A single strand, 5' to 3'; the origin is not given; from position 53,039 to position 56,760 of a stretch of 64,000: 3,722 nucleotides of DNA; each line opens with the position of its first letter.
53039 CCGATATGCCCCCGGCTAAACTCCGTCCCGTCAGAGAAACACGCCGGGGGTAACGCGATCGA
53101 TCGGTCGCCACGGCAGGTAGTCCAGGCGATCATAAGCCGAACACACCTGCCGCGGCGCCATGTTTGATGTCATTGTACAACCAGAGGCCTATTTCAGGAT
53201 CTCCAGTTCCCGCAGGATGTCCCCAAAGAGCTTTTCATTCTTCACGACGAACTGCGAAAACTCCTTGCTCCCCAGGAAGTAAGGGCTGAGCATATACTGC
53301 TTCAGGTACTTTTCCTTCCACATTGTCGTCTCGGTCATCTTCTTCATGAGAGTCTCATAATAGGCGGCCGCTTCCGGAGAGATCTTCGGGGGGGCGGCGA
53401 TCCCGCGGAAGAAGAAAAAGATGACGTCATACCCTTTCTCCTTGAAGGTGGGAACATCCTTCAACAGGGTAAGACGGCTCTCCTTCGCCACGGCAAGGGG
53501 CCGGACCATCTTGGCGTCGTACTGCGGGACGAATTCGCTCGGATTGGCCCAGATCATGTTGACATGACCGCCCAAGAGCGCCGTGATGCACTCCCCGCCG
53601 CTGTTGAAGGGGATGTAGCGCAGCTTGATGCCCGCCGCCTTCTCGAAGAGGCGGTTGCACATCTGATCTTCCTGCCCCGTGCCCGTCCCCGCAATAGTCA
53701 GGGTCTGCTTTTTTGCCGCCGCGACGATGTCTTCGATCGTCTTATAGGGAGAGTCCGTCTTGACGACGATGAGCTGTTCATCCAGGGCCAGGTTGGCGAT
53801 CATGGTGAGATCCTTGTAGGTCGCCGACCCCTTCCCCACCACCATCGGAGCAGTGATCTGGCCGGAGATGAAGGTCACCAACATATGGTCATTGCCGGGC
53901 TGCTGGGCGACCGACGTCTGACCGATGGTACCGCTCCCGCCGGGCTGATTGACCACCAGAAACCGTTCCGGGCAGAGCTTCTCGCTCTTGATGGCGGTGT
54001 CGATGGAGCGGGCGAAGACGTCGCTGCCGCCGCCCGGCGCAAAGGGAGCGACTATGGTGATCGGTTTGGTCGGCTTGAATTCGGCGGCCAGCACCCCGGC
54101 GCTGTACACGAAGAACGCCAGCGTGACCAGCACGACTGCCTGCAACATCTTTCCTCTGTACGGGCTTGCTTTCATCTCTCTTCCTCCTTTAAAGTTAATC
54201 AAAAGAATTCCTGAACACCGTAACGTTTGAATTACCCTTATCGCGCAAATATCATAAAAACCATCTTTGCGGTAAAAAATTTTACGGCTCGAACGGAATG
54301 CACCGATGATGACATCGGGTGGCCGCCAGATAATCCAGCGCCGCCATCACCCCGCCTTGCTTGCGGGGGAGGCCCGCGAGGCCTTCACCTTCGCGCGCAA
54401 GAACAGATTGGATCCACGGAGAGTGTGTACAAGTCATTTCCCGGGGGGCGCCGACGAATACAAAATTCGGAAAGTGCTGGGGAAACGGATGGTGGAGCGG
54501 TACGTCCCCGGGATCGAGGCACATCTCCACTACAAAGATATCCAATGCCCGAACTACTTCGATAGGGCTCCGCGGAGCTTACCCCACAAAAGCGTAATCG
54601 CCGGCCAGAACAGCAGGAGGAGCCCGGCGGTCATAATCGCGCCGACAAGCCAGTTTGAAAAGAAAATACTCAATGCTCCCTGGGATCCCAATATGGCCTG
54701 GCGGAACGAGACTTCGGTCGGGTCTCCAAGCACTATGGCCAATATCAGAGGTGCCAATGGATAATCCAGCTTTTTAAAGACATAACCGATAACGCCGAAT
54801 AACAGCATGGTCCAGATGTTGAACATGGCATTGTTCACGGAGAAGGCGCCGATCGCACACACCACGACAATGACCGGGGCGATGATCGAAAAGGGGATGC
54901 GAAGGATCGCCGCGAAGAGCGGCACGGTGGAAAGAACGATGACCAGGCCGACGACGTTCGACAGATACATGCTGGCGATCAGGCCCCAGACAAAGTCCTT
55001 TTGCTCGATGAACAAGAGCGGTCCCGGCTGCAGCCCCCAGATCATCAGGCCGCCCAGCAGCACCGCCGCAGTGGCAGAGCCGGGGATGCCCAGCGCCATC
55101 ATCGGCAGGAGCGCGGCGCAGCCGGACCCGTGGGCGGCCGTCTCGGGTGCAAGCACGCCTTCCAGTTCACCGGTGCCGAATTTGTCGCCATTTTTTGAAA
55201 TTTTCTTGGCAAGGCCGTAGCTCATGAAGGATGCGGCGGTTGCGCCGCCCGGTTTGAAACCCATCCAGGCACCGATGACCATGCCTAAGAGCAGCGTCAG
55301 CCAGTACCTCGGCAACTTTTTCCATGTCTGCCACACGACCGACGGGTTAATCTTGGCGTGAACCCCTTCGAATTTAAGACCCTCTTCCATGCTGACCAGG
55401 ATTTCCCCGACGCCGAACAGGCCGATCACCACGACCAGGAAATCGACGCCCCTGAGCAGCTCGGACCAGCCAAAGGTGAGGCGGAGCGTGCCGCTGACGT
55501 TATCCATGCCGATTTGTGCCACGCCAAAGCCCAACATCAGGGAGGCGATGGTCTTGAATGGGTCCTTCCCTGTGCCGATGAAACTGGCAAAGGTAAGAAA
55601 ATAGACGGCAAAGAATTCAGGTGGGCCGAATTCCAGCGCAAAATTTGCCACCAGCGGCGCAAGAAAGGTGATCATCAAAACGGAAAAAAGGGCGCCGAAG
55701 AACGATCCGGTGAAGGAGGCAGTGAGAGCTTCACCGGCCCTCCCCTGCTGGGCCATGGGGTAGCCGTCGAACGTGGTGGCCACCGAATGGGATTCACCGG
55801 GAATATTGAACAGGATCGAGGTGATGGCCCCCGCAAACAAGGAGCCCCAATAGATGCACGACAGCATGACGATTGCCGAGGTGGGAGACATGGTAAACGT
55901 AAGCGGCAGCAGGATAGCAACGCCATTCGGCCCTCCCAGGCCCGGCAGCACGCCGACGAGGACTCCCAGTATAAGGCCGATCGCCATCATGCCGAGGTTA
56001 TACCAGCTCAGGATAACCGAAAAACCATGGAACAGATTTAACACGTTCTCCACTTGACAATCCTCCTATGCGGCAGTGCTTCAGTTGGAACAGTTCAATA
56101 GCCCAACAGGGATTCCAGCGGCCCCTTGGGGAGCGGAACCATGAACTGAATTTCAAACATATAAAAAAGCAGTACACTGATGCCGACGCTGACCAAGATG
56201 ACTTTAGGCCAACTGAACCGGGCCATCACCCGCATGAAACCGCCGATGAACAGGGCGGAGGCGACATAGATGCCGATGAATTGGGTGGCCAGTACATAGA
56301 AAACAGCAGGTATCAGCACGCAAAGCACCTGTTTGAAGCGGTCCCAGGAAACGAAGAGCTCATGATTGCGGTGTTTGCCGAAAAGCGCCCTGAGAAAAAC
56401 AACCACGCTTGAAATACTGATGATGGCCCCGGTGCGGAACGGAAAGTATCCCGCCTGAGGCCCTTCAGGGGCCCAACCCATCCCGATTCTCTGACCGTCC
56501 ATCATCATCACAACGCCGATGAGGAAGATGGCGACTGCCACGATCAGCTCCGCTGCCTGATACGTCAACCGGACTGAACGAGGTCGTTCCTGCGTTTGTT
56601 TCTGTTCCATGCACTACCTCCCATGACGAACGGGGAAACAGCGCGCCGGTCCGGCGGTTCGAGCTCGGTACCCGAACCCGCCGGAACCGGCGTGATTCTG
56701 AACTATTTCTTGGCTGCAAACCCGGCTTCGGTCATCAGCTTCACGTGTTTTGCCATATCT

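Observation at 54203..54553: Junction between the two Tct transporter loci is built from fragments of two genes found intact elsewhere in the window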

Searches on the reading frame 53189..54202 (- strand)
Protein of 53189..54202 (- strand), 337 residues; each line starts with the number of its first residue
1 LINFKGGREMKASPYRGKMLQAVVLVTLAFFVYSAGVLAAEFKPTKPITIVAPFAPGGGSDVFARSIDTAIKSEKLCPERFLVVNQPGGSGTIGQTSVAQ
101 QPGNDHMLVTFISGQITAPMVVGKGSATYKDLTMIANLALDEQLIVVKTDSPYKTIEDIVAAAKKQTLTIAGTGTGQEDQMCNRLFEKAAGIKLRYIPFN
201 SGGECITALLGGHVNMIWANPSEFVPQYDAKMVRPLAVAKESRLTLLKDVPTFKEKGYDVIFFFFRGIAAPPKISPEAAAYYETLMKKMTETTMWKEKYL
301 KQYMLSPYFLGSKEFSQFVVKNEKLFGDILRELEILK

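Call 4: search_protein_families(library=pfam, proteins=[window:53189-54202:-])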
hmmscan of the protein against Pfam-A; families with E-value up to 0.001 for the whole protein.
window:53189-54202:- (337 aa): 2 families
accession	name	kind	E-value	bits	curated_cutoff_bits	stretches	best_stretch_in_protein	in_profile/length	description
PF03401.19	TctC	-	2.7e-31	109.6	27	1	80-333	16-272/274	Tripartite tricarboxylate transporter family receptor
PF12974.12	Phosphonate-bd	-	1.5e-05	24.9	27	0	186-241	23-78/242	ABC transporter, phosphonate, periplasmic substrate-binding protein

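Call 16: find_related_loci(query=window:53189-54175:-, collection=metagenome_contigs, flank=10000)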
Query window:53189-54175:- (328 aa) in metagenome_contigs; peptide patterns used: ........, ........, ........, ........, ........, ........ (x = any residue, [..] = any of these).
297 stretches matched a pattern; 107 encode a relative of the query (tblastn E <= 1e-3); the best 80 are kept; 80 distinct loci.
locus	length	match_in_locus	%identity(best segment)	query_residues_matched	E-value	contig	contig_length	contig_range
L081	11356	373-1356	89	1-328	0e+0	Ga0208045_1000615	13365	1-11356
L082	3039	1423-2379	87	10-328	0e+0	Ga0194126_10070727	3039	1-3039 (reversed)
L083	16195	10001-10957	86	10-328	0e+0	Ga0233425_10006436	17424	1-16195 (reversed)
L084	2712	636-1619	88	1-328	0e+0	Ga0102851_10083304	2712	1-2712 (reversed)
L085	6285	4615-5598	74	1-328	6e-172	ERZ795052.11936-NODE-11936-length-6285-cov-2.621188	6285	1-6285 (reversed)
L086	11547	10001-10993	73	1-328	2e-167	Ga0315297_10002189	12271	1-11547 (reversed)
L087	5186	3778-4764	71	1-328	2e-163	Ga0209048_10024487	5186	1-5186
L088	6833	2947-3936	71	1-328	1e-160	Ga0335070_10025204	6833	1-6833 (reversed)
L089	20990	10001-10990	68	1-328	2e-158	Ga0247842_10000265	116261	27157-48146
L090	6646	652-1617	70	9-328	2e-156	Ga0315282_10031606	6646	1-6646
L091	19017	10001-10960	71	11-328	8e-155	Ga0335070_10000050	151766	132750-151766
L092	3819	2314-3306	70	1-328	4e-160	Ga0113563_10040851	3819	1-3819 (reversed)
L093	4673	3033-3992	70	11-328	5e-157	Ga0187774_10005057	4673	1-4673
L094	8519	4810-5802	70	1-328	9e-154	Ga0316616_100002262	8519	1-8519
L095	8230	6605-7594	68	1-328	6e-154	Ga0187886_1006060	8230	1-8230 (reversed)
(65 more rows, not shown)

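Call 39: search_protein_families(library=pfam, proteins=[L083:13064-14605:-, L081:4807-5742:+, L081:6006-7073:+, L081:6998-7762:-, L081:8424-9578:-, L081:10263-11243:-, L089:5912-8800:+, L089:8849-9730:+])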
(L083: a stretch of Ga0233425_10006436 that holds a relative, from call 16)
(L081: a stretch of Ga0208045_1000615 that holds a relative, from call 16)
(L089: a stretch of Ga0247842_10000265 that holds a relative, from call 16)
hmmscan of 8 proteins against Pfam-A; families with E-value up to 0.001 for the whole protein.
L083:13064-14605:- (513 aa): 2 families
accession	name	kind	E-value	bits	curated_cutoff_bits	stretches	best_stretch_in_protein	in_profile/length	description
PF02776.23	TPP_enzyme_N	-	5e-29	100.9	26.8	1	1-106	1-106/119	Thiamine pyrophosphate enzyme, N-terminal TPP binding domain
PF02775.26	TPP_enzyme_C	-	3e-25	89.2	21.9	1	376-511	18-151/151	Thiamine pyrophosphate enzyme, C-terminal TPP binding domain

L081:4807-5742:+ (311 aa): 0 families

L081:6006-7073:+ (355 aa): 2 families
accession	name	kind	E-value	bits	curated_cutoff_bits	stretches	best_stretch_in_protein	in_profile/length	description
PF12706.13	Lactamase_B_2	-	5.4e-19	69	27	1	112-312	3-199/200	Beta-lactamase superfamily domain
PF00753.33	Lactamase_B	-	1.8e-09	38.3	22.7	1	97-259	3-162/196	Metallo-beta-lactamase superfamily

L081:6998-7762:- (254 aa): 0 families

L081:8424-9578:- (384 aa): 8 families
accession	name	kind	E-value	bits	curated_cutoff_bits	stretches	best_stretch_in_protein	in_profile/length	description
PF13646.12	HEAT_2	-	8.6e-14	52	27.7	1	305-381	11-87/88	HEAT repeats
PF13484.11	Fer4_16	-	1.6e-12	48.4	30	1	190-258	4-66/66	4Fe-4S double cluster binding domain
PF03130.22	HEAT_PBS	-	7.8e-10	38.7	20.9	0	341-365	1-25/27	PBS lyase HEAT-like repeat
PF13513.12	HEAT_EZ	-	9.5e-07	29.7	27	1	324-352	27-55/55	HEAT-like repeat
PF00037.32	Fer4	-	2e-05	24.6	21.1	0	191-203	11-23/24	4Fe-4S binding domain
PF00514.29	Arm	-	3.5e-05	24.1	20.6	0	326-352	13-39/41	Armadillo/beta-catenin-like repeat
PF12838.12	Fer4_7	-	3.9e-05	24.5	27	0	190-258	4-51/52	4Fe-4S dicluster domain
PF02985.28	HEAT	-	6.9e-05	23.2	23.5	1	327-352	2-27/31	HEAT repeat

L081:10263-11243:- (326 aa): 3 families
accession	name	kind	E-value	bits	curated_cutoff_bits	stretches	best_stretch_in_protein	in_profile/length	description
PF04542.20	Sigma70_r2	-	3e-12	46.6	24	1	71-132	2-65/71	Sigma-70 region 2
PF08281.18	Sigma70_r4_2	-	2.1e-07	30.9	25.7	1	177-229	2-54/54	Sigma-70, region 4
PF12645.13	HTH_16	-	0.00084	19.8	22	0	55-111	3-65/65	Helix-turn-helix domain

L089:5912-8800:+ (962 aa): 11 families
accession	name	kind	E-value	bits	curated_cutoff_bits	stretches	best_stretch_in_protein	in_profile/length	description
PF02913.24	FAD-oxidase_C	-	1.2e-55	189.4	21.2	1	273-518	2-247/248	FAD linked oxidases, C-terminal domain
PF01565.28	FAD_binding_4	-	2.6e-39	134.6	26.4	1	54-192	1-139/139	FAD binding domain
PF02754.22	CCG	-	8.1e-19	68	20.6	2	851-933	2-84/85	Cysteine-rich domain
PF13183.11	Fer4_8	-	1.3e-07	32.4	27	1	556-626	3-67/68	4Fe-4S dicluster domain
PF13534.11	Fer4_17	-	1e-06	29.6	22.2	1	558-627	2-60/61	4Fe-4S dicluster domain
PF12838.12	Fer4_7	-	1.7e-06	28.8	27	1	558-627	2-52/52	4Fe-4S dicluster domain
PF13237.11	Fer4_10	-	3.2e-06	27.4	25.5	0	610-628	6-22/53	4Fe-4S dicluster domain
PF13187.11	Fer4_9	-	7.6e-05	23.1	27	1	558-626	2-50/52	4Fe-4S dicluster domain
PF00037.32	Fer4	-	0.00021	21.4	21.1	0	611-627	6-22/24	4Fe-4S binding domain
PF13484.11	Fer4_16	-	0.00033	21.8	30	0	557-570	52-65/66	4Fe-4S double cluster binding domain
PF12797.12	Fer4_2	-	0.00096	19.4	24.5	0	609-625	6-22/22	4Fe-4S binding domain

L089:8849-9730:+ (293 aa): 4 families
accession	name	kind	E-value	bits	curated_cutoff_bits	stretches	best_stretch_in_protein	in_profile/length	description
PF13531.11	SBP_bac_11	-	8.9e-41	140.6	25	1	44-273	5-225/227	Bacterial extracellular solute-binding protein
PF01547.30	SBP_bac_1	-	3.8e-11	44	26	1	46-266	2-306/307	Bacterial extracellular solute-binding protein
PF13416.11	SBP_bac_8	-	9.8e-06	26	27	1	142-278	141-262/279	Bacterial extracellular solute-binding protein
PF12727.12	PBP_like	-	0.00013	21.6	27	1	122-218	69-158/193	PBP superfamily domain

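Call 57: find_homologous_proteins(query=window:53189-54175:-, max_evalue=1e-100)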
Query window:53189-54175:- (328 aa): 488 proteins with E <= 1e-100 among 8000 candidates; the best 120 are listed.
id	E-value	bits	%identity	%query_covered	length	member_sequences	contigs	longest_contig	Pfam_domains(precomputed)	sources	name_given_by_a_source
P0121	2.5e-214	728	100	100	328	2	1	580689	PF03401.19,PF12974.13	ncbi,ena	-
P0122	2.0e-193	660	90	100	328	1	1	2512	PF03401.19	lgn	-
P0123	9.1e-191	651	89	100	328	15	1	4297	PF03401.19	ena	-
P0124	1.6e-188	644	88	100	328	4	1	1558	PF03401.19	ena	-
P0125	4.8e-188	642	86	100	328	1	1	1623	PF03401.19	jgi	jgi:putative tricarboxylic transport membrane protein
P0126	8.5e-186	635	88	97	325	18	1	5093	PF03401.19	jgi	jgi:putative tricarboxylic transport membrane protein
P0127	5.4e-185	632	86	100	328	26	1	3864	PF03401.19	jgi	-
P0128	9.5e-185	631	91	94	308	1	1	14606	PF03401.19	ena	-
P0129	1.2e-181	621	90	94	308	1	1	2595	PF03401.19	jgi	-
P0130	2.0e-181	620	86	97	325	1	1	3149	PF03401.19,PF12974.13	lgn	-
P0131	6.2e-171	586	78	100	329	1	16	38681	PF03401.19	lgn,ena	-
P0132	4.4e-164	563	74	100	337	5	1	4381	PF03401.19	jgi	-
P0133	6.0e-161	553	74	100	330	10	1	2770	PF03401.19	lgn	-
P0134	3.7e-160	551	72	100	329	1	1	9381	PF03401.19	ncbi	-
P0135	8.6e-155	533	70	100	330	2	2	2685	PF03401.19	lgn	-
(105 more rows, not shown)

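Call 58: find_encoding_contigs(protein=P0121, flank=3000, max_places=3)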
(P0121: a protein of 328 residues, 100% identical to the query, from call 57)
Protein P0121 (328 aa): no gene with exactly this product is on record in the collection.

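Call 59: find_encoding_contigs(protein=P0128, flank=10000, max_places=2)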
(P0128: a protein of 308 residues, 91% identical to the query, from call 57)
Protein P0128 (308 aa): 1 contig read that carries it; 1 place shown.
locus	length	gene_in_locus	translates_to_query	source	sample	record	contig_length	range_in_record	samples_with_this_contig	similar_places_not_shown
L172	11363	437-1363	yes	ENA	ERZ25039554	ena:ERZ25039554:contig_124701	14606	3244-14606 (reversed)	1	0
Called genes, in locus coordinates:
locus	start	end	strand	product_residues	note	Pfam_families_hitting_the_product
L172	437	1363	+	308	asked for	PF03401:TctC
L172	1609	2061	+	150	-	PF07331:TctB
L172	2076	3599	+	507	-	PF01970:TctA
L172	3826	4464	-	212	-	-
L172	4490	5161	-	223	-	-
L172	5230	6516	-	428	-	PF07992:Pyr_redox_2, PF00070:Pyr_redox, PF18267:Rubredoxin_C (weak)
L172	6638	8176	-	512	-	PF03063:Prismane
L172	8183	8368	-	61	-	-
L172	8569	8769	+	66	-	-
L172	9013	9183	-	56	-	-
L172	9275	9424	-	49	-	-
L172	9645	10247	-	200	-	PF08279:HTH_11 (faint), PF00440:TetR_N, PF08359:TetR_C_4, PF16925:TetR_C_13 (faint)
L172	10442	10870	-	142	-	PF03446:NAD_binding_2, PF03807:F420_oxidored (weak), PF14833:NAD_binding_11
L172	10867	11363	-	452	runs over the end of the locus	PF21135:DRL_cat, PF08666:SAF (weak)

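Call 61: find_encoding_contigs(protein=P0123, flank=10000, max_places=4)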
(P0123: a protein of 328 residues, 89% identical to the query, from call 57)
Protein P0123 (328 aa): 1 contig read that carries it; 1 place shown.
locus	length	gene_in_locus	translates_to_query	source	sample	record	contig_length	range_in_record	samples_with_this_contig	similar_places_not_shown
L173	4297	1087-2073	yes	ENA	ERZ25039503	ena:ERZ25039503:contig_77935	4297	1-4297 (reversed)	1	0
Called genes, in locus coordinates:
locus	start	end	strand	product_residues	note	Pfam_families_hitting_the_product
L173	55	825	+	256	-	PF01547:SBP_bac_1, PF13531:SBP_bac_11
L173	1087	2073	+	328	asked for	PF03401:TctC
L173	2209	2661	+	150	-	PF07331:TctB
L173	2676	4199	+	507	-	PF01970:TctA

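Call 63: list_cluster_members(proteins=[P0121, P0015])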
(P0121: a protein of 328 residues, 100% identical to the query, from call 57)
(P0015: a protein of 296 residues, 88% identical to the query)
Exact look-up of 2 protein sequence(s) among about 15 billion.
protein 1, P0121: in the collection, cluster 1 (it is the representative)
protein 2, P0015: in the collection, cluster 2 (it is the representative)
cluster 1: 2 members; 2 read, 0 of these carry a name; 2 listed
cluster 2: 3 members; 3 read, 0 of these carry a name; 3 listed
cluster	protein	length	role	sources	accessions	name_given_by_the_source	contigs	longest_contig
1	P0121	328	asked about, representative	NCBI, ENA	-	-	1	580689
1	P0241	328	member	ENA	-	-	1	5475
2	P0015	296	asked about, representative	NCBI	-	-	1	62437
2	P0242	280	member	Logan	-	-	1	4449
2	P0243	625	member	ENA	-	-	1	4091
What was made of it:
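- Tried and rejected: Cluster members carry no names (call 63).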

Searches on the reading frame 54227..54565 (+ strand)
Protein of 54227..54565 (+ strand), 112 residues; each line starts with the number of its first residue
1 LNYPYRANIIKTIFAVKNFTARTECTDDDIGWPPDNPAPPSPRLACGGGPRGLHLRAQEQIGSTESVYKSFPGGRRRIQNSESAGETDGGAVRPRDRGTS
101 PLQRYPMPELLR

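Call 5: search_protein_families(library=pfam, proteins=[window:54227-54565:+])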
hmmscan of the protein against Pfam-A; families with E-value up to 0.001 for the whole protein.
window:54227-54565:+ (112 aa): 0 families

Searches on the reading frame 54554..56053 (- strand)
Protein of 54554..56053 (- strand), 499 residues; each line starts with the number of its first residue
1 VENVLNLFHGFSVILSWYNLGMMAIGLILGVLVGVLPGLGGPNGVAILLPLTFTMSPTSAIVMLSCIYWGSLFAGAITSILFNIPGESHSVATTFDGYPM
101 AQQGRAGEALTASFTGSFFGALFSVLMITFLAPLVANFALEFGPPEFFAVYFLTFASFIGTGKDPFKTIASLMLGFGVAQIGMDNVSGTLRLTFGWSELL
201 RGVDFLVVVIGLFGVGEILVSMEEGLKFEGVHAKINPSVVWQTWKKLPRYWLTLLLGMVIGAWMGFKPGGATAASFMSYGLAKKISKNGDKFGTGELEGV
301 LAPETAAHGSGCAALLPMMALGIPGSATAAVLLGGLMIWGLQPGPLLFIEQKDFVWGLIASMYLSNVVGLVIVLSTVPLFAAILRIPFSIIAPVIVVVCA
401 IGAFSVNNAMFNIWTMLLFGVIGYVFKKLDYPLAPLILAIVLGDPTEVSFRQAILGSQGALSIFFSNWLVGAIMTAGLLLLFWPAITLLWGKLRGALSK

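Call 4: search_protein_families(library=pfam, proteins=[window:54554-56053:-])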
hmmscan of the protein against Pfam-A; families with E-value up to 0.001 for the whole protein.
window:54554-56053:- (499 aa): 1 family
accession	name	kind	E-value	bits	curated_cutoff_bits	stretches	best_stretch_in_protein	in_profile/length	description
PF01970.21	TctA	-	2.2e-145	485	28.9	1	20-438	1-423/423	Tripartite tricarboxylate transporter TctA family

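Call 6: find_encoding_contigs(protein=window:54554-56053:-, flank=10000, max_places=10)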
Protein window:54554-56053:- (499 aa): no gene with exactly this product is on record in the collection.
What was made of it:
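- Tried and rejected: Exact-protein look-ups for TctA2 and for the 100%-identical TctC1 entry P0121 returned nothing (calls 6, 58).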

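Call 7: find_related_loci(query=window:54554-56053:-, collection=genome_contigs, flank=10000)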
Query window:54554-56053:- (499 aa) in genome_contigs; peptide patterns used: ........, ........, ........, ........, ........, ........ (x = any residue, [..] = any of these).
600 stretches matched a pattern (row limit reached: there are more); 598 encode a relative of the query (tblastn E <= 1e-3); the best 80 are kept; 80 distinct loci.
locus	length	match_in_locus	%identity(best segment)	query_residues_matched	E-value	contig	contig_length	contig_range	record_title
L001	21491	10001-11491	94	1-497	0e+0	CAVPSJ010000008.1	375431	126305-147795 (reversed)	MAG: uncultured delta proteobacterium isolate MFD10007.bin.2.36 genome assembly, contig: contig_32964, whole genome shot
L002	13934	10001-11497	83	1-499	0e+0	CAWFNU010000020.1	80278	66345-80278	MAG: uncultured Chloroflexia bacterium isolate MFD05942.bin.2.91 genome assembly, contig: contig_64142, whole genome sho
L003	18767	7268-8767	75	1-499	0e+0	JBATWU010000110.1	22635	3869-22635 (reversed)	MAG: Pusillimonas sp. isolate MFD12225_ilm_asm_bin11 k127_28861, whole genome shotgun sequence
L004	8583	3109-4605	72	1-498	0e+0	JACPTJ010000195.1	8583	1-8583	MAG: Betaproteobacteria bacterium isolate NC_groundwater_729_Ag_S-0.65um_62_13 S37_SO-6_scaffold_311617, whole genome sh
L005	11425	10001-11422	76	1-473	0e+0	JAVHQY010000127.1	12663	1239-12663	MAG: Rhodoferax sp. isolate WB02no5_60_38 NODE_3599_length_12663_cov_23.112786, whole genome shotgun sequence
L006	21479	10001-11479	70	1-492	0e+0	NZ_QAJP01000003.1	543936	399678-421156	Herminiimonas sp. KBW02 KBW2_CGATGT_contig_3, whole genome shotgun sequence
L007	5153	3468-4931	72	1-487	0e+0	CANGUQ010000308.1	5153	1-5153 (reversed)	MAG: Betaproteobacteria bacterium isolate RE-15aug16-108 genome assembly, contig: RE-15aug16-C33909, whole genome shotgu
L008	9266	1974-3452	72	1-492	0e+0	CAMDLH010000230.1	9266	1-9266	MAG: Bordetella parapertussis isolate TH-11nov19-107 genome assembly, contig: TH-11nov19-C18697, whole genome shotgun se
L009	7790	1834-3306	74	7-496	0e+0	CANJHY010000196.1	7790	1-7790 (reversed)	MAG: Betaproteobacteria bacterium isolate RH-20apr16-99 genome assembly, contig: RH-20APR16-C22955, whole genome shotgun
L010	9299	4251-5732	73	7-499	0e+0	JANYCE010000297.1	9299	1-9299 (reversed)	MAG: Betaproteobacteria bacterium isolate 336R_metabinner_123_sub 336R_k141_1640842, whole genome shotgun sequence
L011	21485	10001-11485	72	1-494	0e+0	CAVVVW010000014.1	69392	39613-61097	MAG: uncultured beta proteobacterium isolate MFD04651.bin.1.139 genome assembly, contig: contig_28463, whole genome shot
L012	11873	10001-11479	72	1-492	0e+0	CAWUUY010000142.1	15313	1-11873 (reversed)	MAG: uncultured Burkholderiales bacterium isolate HER22_SIP_1000_bin_49 genome assembly, contig: HER22_SP_1000_bin_49-re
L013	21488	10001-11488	72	1-495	0e+0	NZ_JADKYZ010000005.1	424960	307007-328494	Diaphorobacter caeni strain NR2-3-3-1 contig5, whole genome shotgun sequence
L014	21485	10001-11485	71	1-494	0e+0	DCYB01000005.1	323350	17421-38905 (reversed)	MAG TPA_asm: Comamonadaceae bacterium UBA2121 UBA2121_contig_58, whole genome shotgun sequence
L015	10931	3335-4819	74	1-494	0e+0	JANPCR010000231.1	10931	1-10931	MAG: Rhodoferax sp. isolate VAR_78_metabat_483 VAR_78_k141_3574465, whole genome shotgun sequence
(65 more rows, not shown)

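Call 39: search_protein_families(library=pfam, proteins=[L001:11558-12439:+])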
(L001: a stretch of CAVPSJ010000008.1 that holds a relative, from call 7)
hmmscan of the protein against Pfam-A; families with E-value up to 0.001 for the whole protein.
L001:11558-12439:+ (293 aa): 3 families
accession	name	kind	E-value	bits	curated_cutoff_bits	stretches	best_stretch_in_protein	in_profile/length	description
PF13531.11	SBP_bac_11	-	5.7e-42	144.5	25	1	40-273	1-225/227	Bacterial extracellular solute-binding protein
PF01547.30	SBP_bac_1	-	4.4e-09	37.2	26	1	47-266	3-306/307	Bacterial extracellular solute-binding protein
PF12727.12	PBP_like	-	0.00065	19.3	27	0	122-216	69-156/193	PBP superfamily domain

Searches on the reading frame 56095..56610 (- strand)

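Call 4: search_protein_families(library=pfam, proteins=[window:56095-56610:-])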
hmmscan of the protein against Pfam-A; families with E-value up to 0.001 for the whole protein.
window:56095-56610:- (171 aa): 1 family
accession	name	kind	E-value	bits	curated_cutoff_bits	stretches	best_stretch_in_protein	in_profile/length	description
PF07331.16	TctB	-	8e-19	68.6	29.1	1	23-161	2-137/137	Tripartite tricarboxylate transporter TctB family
